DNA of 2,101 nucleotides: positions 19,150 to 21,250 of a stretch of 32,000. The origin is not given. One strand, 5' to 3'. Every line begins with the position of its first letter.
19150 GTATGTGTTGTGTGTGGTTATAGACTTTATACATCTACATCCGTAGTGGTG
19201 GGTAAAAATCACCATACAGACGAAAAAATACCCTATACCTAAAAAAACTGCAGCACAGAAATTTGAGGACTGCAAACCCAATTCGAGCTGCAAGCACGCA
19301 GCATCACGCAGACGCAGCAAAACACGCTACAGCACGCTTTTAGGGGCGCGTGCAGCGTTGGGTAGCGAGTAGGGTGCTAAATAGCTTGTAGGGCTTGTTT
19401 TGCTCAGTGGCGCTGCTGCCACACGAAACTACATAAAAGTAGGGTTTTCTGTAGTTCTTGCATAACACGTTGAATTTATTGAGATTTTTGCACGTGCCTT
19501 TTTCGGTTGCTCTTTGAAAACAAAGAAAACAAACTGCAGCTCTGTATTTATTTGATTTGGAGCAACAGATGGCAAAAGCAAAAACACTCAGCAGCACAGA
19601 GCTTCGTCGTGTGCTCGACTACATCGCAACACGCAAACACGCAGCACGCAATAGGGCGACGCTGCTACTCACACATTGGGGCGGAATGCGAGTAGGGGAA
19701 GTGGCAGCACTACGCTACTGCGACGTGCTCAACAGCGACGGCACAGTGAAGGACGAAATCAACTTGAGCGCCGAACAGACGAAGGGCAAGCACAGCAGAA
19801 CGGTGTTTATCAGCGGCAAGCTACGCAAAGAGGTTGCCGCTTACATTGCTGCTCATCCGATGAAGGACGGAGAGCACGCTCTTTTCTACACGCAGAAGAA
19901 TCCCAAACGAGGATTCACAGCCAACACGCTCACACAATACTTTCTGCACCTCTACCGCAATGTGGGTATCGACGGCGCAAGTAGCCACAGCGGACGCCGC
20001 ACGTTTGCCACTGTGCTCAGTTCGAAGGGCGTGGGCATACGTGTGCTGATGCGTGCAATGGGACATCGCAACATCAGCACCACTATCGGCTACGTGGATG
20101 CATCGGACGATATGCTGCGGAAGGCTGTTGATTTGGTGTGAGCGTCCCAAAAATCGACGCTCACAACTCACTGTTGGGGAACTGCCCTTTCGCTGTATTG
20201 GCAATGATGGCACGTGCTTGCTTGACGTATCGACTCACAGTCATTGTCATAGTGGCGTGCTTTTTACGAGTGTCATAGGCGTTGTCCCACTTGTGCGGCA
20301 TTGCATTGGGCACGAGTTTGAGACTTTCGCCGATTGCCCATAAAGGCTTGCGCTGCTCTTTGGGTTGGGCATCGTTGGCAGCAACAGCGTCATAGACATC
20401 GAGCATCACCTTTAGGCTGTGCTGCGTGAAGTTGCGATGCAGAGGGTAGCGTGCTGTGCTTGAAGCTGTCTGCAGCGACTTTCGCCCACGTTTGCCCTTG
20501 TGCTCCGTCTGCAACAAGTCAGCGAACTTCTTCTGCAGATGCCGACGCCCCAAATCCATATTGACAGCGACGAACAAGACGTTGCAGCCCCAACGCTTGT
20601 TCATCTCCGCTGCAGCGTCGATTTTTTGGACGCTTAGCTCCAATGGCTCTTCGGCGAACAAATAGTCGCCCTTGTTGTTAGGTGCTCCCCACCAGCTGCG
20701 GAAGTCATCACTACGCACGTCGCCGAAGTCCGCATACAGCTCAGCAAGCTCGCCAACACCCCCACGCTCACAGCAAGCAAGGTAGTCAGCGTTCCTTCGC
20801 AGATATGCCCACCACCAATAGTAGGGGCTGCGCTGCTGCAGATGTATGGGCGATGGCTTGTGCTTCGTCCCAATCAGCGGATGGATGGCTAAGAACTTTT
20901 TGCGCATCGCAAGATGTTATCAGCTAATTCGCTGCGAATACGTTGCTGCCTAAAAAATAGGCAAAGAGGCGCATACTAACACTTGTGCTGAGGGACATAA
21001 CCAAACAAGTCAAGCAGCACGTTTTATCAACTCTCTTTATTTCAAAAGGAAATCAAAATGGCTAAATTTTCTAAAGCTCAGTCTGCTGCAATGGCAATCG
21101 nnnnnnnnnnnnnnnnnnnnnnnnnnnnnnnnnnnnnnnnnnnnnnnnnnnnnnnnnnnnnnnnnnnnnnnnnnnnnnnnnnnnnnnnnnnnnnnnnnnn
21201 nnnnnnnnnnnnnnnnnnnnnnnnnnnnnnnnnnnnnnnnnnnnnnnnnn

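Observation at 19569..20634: Possible invertible 452-bp segment next to a FimB/FimE-sized tyrosine recombinase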

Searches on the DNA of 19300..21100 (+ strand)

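Call 7: search_dna_similar(query=window:19300-21100:+, collection=plasmids, mode=distant, max_rows=20)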
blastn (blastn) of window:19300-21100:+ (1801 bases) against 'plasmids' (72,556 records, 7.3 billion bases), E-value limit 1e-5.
No match.
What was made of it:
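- Tried and rejected: None was found (call 7).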
